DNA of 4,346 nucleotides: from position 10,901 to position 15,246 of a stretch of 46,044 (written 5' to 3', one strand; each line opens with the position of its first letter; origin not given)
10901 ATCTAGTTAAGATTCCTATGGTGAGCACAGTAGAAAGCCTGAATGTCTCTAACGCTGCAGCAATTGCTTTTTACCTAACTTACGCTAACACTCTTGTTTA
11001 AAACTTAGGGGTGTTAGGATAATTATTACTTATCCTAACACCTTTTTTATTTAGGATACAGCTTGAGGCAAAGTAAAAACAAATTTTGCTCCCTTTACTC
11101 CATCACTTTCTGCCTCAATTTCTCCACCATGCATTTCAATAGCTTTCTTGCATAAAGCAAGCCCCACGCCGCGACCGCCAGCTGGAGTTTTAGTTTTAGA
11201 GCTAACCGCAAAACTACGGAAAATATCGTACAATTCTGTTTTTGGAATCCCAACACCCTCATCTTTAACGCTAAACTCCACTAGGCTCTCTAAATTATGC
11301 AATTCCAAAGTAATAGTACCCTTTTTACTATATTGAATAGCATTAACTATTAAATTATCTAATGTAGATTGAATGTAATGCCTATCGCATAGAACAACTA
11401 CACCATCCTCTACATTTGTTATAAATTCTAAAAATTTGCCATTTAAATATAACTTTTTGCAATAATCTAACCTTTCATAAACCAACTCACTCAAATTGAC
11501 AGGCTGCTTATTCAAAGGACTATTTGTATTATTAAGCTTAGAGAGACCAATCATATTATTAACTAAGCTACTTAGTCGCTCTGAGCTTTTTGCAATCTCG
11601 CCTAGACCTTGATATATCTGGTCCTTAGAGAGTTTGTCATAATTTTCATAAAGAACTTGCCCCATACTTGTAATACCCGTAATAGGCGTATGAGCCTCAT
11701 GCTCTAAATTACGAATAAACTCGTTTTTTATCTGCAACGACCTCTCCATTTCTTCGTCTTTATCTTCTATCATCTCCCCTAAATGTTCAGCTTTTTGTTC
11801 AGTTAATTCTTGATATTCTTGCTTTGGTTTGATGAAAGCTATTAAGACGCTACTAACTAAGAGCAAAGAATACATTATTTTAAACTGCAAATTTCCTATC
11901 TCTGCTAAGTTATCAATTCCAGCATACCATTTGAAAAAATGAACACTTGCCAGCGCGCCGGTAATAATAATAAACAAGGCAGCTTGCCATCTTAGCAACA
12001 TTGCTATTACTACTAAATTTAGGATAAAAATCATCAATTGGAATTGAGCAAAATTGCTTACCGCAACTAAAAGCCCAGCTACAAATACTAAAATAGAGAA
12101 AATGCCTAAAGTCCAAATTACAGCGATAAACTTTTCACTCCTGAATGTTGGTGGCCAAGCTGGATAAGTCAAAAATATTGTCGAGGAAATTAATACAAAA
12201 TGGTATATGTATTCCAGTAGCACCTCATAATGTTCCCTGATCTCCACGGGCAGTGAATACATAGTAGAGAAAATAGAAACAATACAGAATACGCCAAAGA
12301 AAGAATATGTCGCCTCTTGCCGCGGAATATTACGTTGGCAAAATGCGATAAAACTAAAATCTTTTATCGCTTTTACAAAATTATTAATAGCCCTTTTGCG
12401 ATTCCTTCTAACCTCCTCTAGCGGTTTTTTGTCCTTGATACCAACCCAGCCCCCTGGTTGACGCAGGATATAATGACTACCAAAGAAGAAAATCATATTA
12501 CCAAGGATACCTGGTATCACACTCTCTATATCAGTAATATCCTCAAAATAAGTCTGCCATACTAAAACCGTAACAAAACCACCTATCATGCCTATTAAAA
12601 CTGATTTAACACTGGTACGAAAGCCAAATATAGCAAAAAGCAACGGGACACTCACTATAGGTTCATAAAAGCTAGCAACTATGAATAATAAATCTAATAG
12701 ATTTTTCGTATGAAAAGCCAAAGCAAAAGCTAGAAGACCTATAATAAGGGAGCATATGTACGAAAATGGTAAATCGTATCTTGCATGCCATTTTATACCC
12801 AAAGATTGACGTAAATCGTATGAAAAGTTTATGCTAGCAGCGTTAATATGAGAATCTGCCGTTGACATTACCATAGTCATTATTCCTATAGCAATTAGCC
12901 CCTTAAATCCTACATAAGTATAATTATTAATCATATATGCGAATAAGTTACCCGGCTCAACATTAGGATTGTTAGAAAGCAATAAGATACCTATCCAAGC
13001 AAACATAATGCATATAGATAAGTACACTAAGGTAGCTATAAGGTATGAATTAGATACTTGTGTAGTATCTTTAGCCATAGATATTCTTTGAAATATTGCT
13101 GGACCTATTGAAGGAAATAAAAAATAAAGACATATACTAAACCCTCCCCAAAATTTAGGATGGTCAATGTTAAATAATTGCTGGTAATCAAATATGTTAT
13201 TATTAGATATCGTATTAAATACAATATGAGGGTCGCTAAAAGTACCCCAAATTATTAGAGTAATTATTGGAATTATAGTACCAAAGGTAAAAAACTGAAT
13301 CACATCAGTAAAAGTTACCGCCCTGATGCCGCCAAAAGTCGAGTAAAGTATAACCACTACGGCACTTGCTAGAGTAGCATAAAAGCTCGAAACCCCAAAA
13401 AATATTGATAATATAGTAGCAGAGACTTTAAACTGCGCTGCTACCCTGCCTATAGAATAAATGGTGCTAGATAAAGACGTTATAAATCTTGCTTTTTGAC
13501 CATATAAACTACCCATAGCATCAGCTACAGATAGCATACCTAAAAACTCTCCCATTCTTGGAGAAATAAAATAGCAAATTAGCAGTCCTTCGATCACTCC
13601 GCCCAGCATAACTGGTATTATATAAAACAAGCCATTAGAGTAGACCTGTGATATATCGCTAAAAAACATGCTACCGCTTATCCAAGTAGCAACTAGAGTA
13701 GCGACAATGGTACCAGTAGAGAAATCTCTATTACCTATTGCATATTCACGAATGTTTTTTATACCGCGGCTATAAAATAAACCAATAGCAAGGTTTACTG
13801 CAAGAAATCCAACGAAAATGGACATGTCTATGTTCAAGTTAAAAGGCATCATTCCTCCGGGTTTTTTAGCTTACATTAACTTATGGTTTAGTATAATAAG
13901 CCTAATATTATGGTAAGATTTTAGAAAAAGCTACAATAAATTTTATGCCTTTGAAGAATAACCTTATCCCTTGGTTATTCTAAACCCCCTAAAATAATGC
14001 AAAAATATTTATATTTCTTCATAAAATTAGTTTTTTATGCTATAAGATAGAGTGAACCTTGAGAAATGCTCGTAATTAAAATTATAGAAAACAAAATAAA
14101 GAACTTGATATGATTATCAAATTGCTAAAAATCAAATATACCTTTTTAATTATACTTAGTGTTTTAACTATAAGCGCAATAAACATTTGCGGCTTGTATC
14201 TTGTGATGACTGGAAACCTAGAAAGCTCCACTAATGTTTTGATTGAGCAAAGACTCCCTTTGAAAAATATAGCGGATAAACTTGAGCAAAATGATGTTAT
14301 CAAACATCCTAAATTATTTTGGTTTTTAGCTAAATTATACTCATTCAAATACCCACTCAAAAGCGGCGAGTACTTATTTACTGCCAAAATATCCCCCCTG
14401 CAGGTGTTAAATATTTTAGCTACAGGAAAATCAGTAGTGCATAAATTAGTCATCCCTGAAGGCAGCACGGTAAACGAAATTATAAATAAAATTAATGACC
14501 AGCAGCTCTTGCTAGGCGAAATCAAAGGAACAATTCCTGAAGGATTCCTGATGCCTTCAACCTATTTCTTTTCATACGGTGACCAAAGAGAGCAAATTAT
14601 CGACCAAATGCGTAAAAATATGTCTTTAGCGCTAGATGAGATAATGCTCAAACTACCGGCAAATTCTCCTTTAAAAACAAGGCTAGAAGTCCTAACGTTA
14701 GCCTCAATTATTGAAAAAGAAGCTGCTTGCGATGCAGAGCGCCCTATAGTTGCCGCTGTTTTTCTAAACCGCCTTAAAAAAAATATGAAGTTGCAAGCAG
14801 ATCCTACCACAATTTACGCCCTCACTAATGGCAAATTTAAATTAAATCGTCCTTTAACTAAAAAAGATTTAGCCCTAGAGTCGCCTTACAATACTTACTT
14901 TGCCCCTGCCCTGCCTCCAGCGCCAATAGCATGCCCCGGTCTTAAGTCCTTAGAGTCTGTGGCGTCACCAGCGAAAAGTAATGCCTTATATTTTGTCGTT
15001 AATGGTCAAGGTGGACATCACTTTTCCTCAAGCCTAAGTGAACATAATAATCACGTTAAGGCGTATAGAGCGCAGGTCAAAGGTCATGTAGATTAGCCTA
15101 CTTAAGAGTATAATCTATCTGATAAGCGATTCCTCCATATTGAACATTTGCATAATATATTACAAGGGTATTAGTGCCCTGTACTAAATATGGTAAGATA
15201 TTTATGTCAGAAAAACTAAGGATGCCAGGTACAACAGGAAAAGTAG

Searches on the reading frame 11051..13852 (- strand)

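Call 4: search_protein_families(library=pfam, proteins=[window:11051-13852:-], max_evalue=0.1)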
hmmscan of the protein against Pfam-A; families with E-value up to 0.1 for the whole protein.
window:11051-13852:- (933 aa): 6 families
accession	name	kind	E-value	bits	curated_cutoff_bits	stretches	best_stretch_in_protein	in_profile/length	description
PF00474.23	SSF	-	1.2e-22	80.8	22.8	1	37-425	1-406/406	Sodium:solute symporter family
PF02518.31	HATPase_c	-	3.2e-22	79.5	26.4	1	823-930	2-109/111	Histidine kinase-, DNA gyrase B-, and HSP90-like ATPase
PF00512.31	HisKA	-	1e-08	35.5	26.9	1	709-775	2-65/66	His Kinase A (phospho-acceptor) domain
PF13589.12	HATPase_c_3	-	0.00073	20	25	1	831-899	7-78/137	Histidine kinase-, DNA gyrase B-, and HSP90-like ATPase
PF14501.12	HATPase_c_5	-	0.003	17.9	22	1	829-917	12-91/102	GHKL domain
PF13581.12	HATPase_c_2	-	0.085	13.3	27.4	0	834-898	39-104/127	Histidine kinase-like ATPase domain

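Call 5: search_protein_families(library=ncbifam, proteins=[window:11051-13852:-], max_evalue=0.1)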
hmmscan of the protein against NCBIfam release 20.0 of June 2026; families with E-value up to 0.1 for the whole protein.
window:11051-13852:- (933 aa): 83 families (the best 25 are shown)
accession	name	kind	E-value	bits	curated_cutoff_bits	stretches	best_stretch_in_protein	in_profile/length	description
NF046044.1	PnpS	equivalog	6e-42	144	400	1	702-929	163-390/390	two-component system histidine kinase PnpS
NF033092.0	HK_WalK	equivalog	3.3e-39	135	725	1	702-929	365-593/594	cell wall metabolism sensor histidine kinase WalK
NF047874.1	MASE3_PAS_HK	subfamily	7.4e-39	134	560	1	685-930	378-625/655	MASE3 domain-containing sensor histidine kinase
TIGR02966.1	phoR_proteo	equivalog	3.7e-38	131.4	334.2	1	701-927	106-332/333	phosphate regulon sensor histidine kinase PhoR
NF038297.2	hybrid_HK_HrmK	equivalog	2.3e-33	115.7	725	1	691-930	217-457/607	hybrid histidine kinase/response regulator HrmK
NF033091.0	HK_VanS_ACDEFG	equivalog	3.4e-33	115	400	1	684-919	49-284/293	vancomycin resistance histidine kinase VanS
NF008312.0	PRK11100.1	equivalog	1.2e-32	113.4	356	1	677-931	225-475/477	two-component system sensor histidine kinase CreC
NF008302.0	PRK11091.1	equivalog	1.1e-31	109.9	838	1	698-929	272-504/779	aerobic respiration two-component sensor histidine kinase ArcB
NF041735.1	hist_kin_RppB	equivalog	1.7e-31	109.5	400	1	705-929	212-438/438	two-component system sensor histidine kinase RppB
NF006800.0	PRK09303.1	equivalog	4.4e-31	108.2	342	1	696-929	138-376/383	histidine kinase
TIGR02956.1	TMAO_torS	equivalog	1.1e-30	106.5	676.5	1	700-930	455-682/967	TMAO reductase system sensor histidine kinase/response regulator TorS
NF040691.1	MtrAB_MtrB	equivalog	1.5e-30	106.7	450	1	692-931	254-493/507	MtrAB system histidine kinase MtrB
NF041947.1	LuxQ_Vibrio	equivalog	6e-30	103.8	1200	1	699-930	462-696/843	quorum-sensing autoinducer 2 sensor kinase/phosphatase LuxQ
NF041880.1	EPS_EpsF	equivalog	9.2e-29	100.3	900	1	707-926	272-487/492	response regulator EpsF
NF041210.1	his_kin_PieS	equivalog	1.6e-28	100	850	1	688-930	229-470/474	two component system sensor histidine kinase PieS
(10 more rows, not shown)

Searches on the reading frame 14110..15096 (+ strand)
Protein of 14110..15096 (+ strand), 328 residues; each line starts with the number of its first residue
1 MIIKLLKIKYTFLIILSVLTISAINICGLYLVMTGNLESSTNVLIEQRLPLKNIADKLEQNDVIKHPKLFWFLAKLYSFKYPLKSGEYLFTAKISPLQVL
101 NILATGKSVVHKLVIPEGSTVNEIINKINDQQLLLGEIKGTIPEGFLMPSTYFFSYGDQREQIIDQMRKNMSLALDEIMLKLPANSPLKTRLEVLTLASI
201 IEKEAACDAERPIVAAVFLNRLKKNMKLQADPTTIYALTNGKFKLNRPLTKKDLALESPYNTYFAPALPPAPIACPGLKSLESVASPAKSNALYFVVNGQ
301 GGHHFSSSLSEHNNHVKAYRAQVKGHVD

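Call 4: search_protein_families(library=pfam, proteins=[window:14110-15096:+], max_evalue=0.1)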
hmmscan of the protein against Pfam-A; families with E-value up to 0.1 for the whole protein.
window:14110-15096:+ (328 aa): 1 family
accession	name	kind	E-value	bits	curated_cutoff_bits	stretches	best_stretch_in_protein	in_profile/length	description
PF02618.21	YceG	-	2.4e-77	260.5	32.4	1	45-317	3-274/275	YceG-like family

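Call 5: search_protein_families(library=ncbifam, proteins=[window:14110-15096:+], max_evalue=0.1)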
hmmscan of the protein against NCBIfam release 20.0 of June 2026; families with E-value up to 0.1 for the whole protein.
window:14110-15096:+ (328 aa): 5 families
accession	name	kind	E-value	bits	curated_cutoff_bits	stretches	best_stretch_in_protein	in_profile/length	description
TIGR00247.1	TIGR00247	hypoth_equivalog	3e-69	233.7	103.4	2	144-320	168-341/347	endolytic transglycosylase MltG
NF007619.0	PRK10270.1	equivalog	2.1e-47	161.8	532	1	53-324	52-335/340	cell division protein YceG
NF033872.1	SidA_fam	subfamily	0.011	14.6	60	1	10-129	91-210/379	T4SS effector SidA family protein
NF008746.0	PRK11779.1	equivalog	0.015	13.9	260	1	147-226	119-198/477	exodeoxyribonuclease I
TIGR01062.1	parC_Gneg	equivalog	0.025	12.7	628.9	1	94-149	551-603/735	DNA topoisomerase IV subunit A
